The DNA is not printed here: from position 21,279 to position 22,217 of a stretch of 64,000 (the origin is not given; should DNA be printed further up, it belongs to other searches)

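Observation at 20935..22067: Membrane protein plus minimal lipase-like alpha/beta hydrolase pair heading the R-M operon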

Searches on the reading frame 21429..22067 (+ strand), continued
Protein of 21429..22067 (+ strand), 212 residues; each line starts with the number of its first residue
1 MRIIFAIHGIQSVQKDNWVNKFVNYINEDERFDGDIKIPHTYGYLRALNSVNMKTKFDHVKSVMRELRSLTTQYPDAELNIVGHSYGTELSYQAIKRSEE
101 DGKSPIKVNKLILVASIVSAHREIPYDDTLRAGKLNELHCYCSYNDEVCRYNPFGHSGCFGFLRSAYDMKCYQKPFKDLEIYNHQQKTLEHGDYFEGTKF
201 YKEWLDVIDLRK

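Call 53: search_solved_structures(query=A2, max_evalue=1, show_alignments=3)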
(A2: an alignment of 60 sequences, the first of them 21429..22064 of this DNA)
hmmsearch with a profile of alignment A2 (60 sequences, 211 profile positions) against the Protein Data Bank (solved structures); distinct sequences matched with E-value up to 1: 5.
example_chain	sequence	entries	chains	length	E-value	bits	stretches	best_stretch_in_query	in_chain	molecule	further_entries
1vkh_A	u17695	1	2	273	0.14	15.2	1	4-100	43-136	putative serine hydrolase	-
1tia_A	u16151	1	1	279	0.14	15.2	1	63-94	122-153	LIPASE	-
5ch8_A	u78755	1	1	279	0.14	15.2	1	63-94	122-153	Mono- and diacylglycerol lipase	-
6l7n_A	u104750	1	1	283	0.29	14.2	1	63-97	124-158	Lipase, class 3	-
4ixo_A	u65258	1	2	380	0.75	12.8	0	36-83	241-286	NifS-like protein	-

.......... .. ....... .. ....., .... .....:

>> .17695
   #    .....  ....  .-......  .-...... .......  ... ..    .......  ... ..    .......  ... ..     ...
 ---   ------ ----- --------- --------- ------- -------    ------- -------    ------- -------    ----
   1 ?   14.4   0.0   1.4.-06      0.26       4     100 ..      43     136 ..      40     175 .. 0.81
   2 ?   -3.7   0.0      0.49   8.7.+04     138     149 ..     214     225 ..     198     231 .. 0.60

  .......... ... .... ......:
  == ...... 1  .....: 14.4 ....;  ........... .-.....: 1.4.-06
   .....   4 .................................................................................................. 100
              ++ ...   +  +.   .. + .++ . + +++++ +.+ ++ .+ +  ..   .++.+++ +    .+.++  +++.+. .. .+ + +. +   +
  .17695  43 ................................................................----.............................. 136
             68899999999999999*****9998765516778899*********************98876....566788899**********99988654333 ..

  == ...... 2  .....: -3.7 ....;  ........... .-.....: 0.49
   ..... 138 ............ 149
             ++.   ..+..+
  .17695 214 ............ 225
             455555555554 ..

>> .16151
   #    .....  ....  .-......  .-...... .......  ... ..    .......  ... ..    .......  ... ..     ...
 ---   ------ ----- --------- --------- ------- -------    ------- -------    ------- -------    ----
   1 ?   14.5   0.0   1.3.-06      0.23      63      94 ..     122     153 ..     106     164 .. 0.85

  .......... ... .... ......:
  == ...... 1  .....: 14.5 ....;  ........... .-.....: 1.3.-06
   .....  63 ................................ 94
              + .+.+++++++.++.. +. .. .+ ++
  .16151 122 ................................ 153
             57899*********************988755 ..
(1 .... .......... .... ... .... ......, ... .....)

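Call 55: search_protein_families(library=padloc, proteins=[P0117, P0122, P0134, P0135, P0142, P0148, P0155, P0108, P0111, P0067], max_evalue=0.001)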
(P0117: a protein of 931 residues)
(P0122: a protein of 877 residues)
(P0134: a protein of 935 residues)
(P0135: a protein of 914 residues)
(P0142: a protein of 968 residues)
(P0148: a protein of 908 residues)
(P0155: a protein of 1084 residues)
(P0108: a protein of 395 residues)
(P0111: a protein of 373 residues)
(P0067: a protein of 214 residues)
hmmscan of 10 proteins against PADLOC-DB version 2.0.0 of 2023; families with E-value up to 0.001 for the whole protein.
P0117 (931 aa): 0 families

P0122 (877 aa): 0 families

P0134 (935 aa): 0 families

P0135 (914 aa): 0 families

P0142 (968 aa): 0 families

P0148 (908 aa): 0 families

P0155 (1084 aa): 1 family
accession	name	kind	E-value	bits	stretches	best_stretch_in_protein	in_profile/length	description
PDLC02919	HEAT-ARM_XIII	-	6.6e-05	18.4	1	813-936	55-158/1972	-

P0108 (395 aa): 3 families
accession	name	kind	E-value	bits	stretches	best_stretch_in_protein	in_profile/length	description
PDLC04726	PDC-M60C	-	2.5e-18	64.2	1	2-162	1-153/407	-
PDLC04725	PDC-M60B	-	2.1e-11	41.9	1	2-144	4-154/158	-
PDLC00405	SduA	-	0.00013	19.6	1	3-82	8-85/323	DUF4263 domain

P0111 (373 aa): 3 families
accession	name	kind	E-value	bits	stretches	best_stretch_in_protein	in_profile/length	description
PDLC04726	PDC-M60C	-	1.2e-12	45.4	1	4-140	3-133/407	-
PDLC04725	PDC-M60B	-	5.5e-07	27.6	1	2-111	4-108/158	-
PDLC00405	SduA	-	0.00074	17.1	0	4-83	9-84/323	DUF4263 domain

P0067 (214 aa): 0 families

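Call 60: find_homologous_proteins(query=P0108, max_evalue=0.00001)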
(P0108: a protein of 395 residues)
Query P0108 (395 aa): 19 proteins with E <= 0.00001 among 3399 candidates.
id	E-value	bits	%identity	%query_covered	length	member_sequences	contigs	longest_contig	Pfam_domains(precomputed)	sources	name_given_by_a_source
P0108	3.3e-261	884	100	100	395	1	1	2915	PF00072.31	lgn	-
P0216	8.2e-52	195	33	94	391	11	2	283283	PF00072.31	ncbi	ncbi:TPA: hypothetical protein ACPZQB_000701 [Yersinia enterocolitica]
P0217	9.7e-47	178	33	91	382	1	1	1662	-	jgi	-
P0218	5.9e-42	162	30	89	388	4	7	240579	PF00561.27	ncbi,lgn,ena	ncbi:hypothetical protein ACT0GK_003207 [Vibrio parahaemolyticus]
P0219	7.3e-42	162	31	90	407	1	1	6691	-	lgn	-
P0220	5.8e-41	159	31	89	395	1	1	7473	-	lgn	-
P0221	4.9e-40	156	33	90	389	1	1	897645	PF00072.31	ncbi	ncbi:TPA: response regulator [Photobacterium damselae]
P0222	5.2e-40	156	30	90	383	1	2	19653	-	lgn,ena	-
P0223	3.5e-39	153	31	90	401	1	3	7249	-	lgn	-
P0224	1.9e-38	151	30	88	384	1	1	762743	PF00072.31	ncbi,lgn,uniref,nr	ncbi:hypothetical protein CXF85_05725 [Colwellia sp. 75C3]|uniref:response regulator n=1 Tax=Colwell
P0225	1.3e-37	148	32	91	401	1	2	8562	PF00072.31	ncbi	-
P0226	2.2e-37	147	28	90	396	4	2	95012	-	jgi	-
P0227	1.0e-34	139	29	100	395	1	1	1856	PF12697.14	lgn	-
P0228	9.4e-34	135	29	92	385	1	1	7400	-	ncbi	-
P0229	2.7e-31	127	30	89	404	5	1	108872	-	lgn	-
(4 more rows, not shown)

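Call 61: find_encoding_contigs(protein=P0216, flank=6000, max_places=1)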
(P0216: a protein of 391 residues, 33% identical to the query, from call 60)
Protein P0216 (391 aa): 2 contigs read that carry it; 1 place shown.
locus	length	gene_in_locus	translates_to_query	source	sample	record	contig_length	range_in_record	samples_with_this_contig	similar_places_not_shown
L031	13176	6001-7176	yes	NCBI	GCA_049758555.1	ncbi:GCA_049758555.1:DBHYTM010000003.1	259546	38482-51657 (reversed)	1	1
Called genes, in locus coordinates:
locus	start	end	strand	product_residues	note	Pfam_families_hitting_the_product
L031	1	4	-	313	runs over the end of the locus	PF01218:Coprogen_oxidas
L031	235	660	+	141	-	PF00583:Acetyltransf_1, PF13673:Acetyltransf_10, PF13508:Acetyltransf_7, PF08445:FR47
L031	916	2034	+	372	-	PF00589:Phage_integrase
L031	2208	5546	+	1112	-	PF27260:Y4jQ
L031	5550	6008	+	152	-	PF00072:Response_reg (faint)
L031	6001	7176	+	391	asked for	PF00072:Response_reg (weak)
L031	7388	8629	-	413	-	PF11907:DUF3427, PF13391:HNH_2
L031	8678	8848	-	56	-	-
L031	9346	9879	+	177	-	-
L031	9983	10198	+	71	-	PF20110:DUF6500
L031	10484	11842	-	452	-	-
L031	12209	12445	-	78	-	-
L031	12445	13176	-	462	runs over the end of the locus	PF04610:TrbL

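Call 62: find_encoding_contigs(protein=P0218, flank=6000, max_places=1)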
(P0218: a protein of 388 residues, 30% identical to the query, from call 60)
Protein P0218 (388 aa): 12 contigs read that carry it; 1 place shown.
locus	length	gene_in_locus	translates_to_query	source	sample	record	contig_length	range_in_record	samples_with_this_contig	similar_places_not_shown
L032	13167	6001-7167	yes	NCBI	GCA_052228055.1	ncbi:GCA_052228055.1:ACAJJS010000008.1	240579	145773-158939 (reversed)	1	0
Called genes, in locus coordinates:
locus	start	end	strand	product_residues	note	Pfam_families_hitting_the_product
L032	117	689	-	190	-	-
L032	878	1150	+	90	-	PF05930:Phage_AlpA, PF12728:HTH_17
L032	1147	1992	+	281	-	-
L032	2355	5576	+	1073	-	PF27260:Y4jQ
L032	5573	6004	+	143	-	PF00072:Response_reg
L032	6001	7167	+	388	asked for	PF00561:Abhydrolase_1 (faint)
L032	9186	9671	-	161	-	PF01668:SmpB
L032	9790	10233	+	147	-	PF10604:Polyketide_cyc2, PF03364:Polyketide_cyc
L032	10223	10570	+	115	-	PF03658:Ub-RnfH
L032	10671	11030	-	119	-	PF04355:BamE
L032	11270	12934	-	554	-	PF02463:SMC_N, PF13476:AAA_23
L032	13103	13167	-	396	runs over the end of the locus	PF11301:DUF3103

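Call 63: search_protein_families(library=padloc, proteins=[L031:2208-5543:+, L031:5550-6005:+, P0216, L032:2355-5573:+, L032:5573-6001:+, P0218], max_evalue=0.001)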
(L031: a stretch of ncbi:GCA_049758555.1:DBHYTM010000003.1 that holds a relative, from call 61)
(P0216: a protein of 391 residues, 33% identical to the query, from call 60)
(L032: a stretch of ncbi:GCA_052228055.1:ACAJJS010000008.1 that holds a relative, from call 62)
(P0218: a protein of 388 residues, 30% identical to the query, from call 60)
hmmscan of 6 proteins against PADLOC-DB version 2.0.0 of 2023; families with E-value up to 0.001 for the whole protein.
L031:2208-5543:+ (1112 aa): 1 family
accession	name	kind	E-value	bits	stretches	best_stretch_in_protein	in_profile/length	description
PDLC04723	PDC-M60A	-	1.1e-26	91.1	2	467-1084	492-1124/1161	-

L031:5550-6005:+ (152 aa): 2 families
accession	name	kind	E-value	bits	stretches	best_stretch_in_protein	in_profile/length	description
PDLC04725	PDC-M60B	-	3.4e-32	109.5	1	2-150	5-153/158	-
PDLC04726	PDC-M60C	-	8.3e-07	26.2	1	1-150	1-135/407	-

P0216 (391 aa): 3 families
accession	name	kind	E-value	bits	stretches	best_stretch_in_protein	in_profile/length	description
PDLC04726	PDC-M60C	-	2.6e-21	74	1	2-152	1-155/407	-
PDLC04725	PDC-M60B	-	7e-11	40.2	1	2-101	4-106/158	-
PDLC00405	SduA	-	0.00059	17.4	1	3-82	8-85/323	DUF4263 domain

L032:2355-5573:+ (1073 aa): 1 family
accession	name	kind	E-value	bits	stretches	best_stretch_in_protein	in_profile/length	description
PDLC04723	PDC-M60A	-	4.1e-20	69.3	1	690-1035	766-1121/1161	-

L032:5573-6001:+ (143 aa): 3 families
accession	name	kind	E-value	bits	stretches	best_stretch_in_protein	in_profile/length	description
PDLC04725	PDC-M60B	-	7e-29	98.7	1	2-142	5-152/158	-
PDLC04726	PDC-M60C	-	5.9e-10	36.6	1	1-140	1-132/407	-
PDLC00405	SduA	-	0.00022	18.8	1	2-93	8-98/323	DUF4263 domain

P0218 (388 aa): 2 families
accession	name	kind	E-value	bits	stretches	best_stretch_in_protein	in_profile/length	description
PDLC04726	PDC-M60C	-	3.7e-15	53.7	1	1-143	1-137/407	-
PDLC04725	PDC-M60B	-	9.2e-14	49.6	1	2-78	5-85/158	-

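Call 71: fold_search(model_id=the predicted structure, library=viral)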
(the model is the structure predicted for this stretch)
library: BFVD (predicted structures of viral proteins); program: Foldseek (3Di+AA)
matches with E <= 10: 414; with E <= 0.001: 16
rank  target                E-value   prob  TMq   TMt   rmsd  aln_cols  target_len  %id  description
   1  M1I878                2.1e-05  1.00  0.46  0.42   6.2       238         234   10  (no name in the UniProt tables at hand)
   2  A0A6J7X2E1            2.2e-05  1.00  0.55  0.54   6.3       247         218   13  Alpha/beta hydrolase [uncultured Caudovirales phage]
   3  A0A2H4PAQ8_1          2.5e-05  1.00  0.54  0.14   6.7       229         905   14  (no name in the UniProt tables at hand)
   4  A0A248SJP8            2.8e-05  1.00  0.57  0.46   5.2       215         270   17  (no name in the UniProt tables at hand)
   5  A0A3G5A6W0            3.0e-05  1.00  0.57  0.62   4.7       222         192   15  Alpha/beta hydrolase [Hyperionvirus sp.]
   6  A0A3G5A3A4            3.6e-05  1.00  0.63  0.38   5.1       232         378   12  GPI inositol-deacylase PGAP1-like alpha/beta domain-containing protein [Harvfovirus sp.]
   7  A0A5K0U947            1.2e-04  1.00  0.56  0.31   6.1       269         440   13  Uncharacterized protein [Yasminevirus sp. GU-2018]
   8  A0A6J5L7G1            3.1e-04  1.00  0.50  0.41   5.3       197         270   16  DUF676 domain-containing protein [uncultured Caudovirales phage]
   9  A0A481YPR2            3.8e-04  1.00  0.51  0.38   9.9       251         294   13  Fermentation-respiration switch protein [Pithovirus LCDPAC02]
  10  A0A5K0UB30            4.0e-04  1.00  0.52  0.35   8.7       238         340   14  Hydrolase family protein [Yasminevirus sp. GU-2018]
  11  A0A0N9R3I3            4.8e-04  1.00  0.57  0.56   6.5       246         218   13  Phospholipase/Carboxylesterase [Chrysochromulina ericina virus CeV-01B]
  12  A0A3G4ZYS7            4.8e-04  1.00  0.53  0.29  11.9       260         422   10  Alpha/beta hydrolase fold [Gaeavirus sp.]
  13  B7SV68                4.8e-04  1.00  0.52  0.42   8.1       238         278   11  (no name in the UniProt tables at hand)
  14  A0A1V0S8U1            7.7e-04  1.00  0.50  0.50   6.8       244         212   10  Serine hydrolase [Catovirus CTV1]
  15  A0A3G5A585            9.3e-04  1.00  0.55  0.48   6.3       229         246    9  Esterase/lipase [Homavirus sp.]
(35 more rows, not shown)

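Call 73: search_protein_families(library=pfam, proteins=[L017:9167-9631:+, L017:10967-12496:+, L017:12506-13147:+, L019:2408-2914:+, L019:3904-4308:+, L019:4636-5316:+, L025:69-1922:+, L025:2673-3098:+, L027:9042-9938:+, L027:10916-11602:+], max_evalue=0.001)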
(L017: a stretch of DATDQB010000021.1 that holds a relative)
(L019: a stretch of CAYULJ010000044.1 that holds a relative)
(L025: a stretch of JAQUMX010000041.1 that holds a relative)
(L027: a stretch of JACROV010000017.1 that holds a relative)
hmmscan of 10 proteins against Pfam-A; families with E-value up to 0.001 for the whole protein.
L017:9167-9631:+ (155 aa): 0 families

L017:10967-12496:+ (510 aa): 5 families
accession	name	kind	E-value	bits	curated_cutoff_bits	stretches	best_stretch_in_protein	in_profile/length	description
PF02384.22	N6_Mtase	-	1.7e-111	372.9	20.4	1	150-469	2-311/311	N-6 DNA Methylase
PF12161.14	HsdM_N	-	1.8e-28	100.2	24.5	1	12-138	2-135/135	HsdM N-terminal domain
PF01170.24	UPF0020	-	3.9e-06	27.1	22.3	1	196-279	31-132/197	RMKL-like, methyltransferase domain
PF05175.20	MTS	-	2.4e-05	24.5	23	1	184-280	21-110/170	Methyltransferase small domain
PF07669.17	Eco57I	-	0.00024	21.7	25.3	1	246-357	52-165/171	Eco57I restriction-modification methylase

L017:12506-13147:+ (214 aa): 1 family
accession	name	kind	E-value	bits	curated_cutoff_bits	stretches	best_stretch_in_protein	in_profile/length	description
PF12686.12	DUF3800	-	1.8e-17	64.9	21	1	3-190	1-149/149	Protein of unknown function (DUF3800)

L019:2408-2914:+ (169 aa): 0 families

L019:3904-4308:+ (135 aa): 0 families

L019:4636-5316:+ (227 aa): 1 family
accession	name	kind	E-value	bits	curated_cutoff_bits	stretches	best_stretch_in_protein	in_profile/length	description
PF10074.15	RovC_DNA-bd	-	3.2e-08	34.5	26.4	1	159-225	28-104/107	T6SS, Transcription factor, DNA binding domain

L025:69-1922:+ (618 aa): 3 families
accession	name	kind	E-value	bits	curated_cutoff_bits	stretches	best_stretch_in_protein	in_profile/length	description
PF01935.23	DUF87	-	1.1e-13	52.3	23.2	1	320-409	3-95/220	Helicase HerA, central domain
PF10412.15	TrwB_AAD_bind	-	2.9e-06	26.9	20.5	1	334-388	10-64/387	Type IV secretion-system coupling protein DNA-binding domain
PF01637.24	ATPase_2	-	0.00061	20.1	33.2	0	344-490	25-153/225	ATPase domain predominantly from Archaea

L025:2673-3098:+ (142 aa): 0 families

L027:9042-9938:+ (299 aa): 1 family
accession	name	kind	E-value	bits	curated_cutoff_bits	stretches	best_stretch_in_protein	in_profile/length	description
PF01435.24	Peptidase_M48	-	1.9e-36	126.1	20.3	1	92-274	2-185/186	Peptidase family M48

L027:10916-11602:+ (229 aa): 0 families

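Call 87: find_related_loci(query=A2, collection=metagenome_contigs, flank=8000)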
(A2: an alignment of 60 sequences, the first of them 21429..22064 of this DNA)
Query A2 (212 aa) in metagenome_contigs; peptide patterns used: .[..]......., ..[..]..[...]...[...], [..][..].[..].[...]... (x = any residue, [..] = any of these).
326 stretches matched a pattern; 33 encode a relative of the query (tblastn E <= 1e-3); 33 distinct loci.
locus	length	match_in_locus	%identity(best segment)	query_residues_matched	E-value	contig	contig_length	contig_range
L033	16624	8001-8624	78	1-208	3e-113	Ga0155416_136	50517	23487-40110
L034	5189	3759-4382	78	1-208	2e-113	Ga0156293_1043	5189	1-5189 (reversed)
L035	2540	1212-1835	78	1-208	5e-115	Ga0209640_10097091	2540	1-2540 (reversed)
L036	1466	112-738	71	2-209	2e-110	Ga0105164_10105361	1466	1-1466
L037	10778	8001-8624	71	1-208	4e-100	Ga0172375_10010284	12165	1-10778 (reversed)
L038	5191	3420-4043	71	1-208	4e-100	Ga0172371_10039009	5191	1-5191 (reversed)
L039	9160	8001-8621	65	2-208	8e-92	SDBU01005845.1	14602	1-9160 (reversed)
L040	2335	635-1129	79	1-165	2e-92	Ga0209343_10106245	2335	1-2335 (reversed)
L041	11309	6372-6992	64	2-208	5e-88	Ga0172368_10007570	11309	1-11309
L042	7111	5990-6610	63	2-208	3e-87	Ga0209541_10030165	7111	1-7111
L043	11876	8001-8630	60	1-208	3e-86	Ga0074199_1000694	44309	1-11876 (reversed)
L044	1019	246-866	61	2-208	2e-93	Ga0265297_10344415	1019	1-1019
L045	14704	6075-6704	61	1-208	8e-86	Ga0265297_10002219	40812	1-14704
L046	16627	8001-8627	60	1-208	9e-86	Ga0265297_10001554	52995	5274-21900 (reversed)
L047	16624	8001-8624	60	1-208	2e-85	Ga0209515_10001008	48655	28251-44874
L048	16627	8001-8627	60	1-208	2e-84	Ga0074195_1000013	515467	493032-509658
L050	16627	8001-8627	60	1-208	2e-83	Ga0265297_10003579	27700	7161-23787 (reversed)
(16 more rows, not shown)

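Call 91: search_protein_families(library=pfam, alignment_id=A4, max_evalue=0.00001)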
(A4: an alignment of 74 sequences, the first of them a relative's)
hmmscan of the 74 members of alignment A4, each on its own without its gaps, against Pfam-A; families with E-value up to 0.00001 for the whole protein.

A. member 1, L037:2964-4790:+ (609 aa): 0 families

B. families by the number of members that match (of 74 scanned): 46 families (the first 25 are shown)
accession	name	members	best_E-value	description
PF09954.14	DUF2188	3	2.9e-21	Uncharacterized protein conserved in bacteria (DUF2188)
PF09994.14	T6SS_Tle1-like_cat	2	3e-76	T6SS, Phospholipase effector Tle1-like, catalytic domain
PF01075.23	Glyco_transf_9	2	4.2e-45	Glycosyltransferase family 9 (heptosyltransferase)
PF04002.20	RadC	2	1.4e-40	RadC-like JAB domain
PF20582.4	UPF0758_N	2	1.5e-26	UPF0758 N-terminal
PF01734.28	Patatin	2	1.7e-24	Patatin-like phospholipase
PF17761.7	DUF1016_N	2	5.8e-19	DUF1016 N-terminal domain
PF00145.23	DNA_methylase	1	3.6e-63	C-5 cytosine-specific DNA methylase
PF16263.11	DUF4917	1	1.8e-60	Domain of unknown function (DUF4917)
PF10546.14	P63C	1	2.1e-35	P63C domain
PF01420.25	Methylase_S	1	1.2e-33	Type I restriction modification DNA specificity domain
PF07669.17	Eco57I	1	2.6e-33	Eco57I restriction-modification methylase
PF01553.26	Acyltransferase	1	5.6e-29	Acyltransferase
PF16653.10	Sacchrp_dh_C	1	4e-25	Saccharopine dehydrogenase C-terminal domain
PF03435.24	Sacchrp_dh_NADP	1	1.1e-24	Saccharopine dehydrogenase NADP binding domain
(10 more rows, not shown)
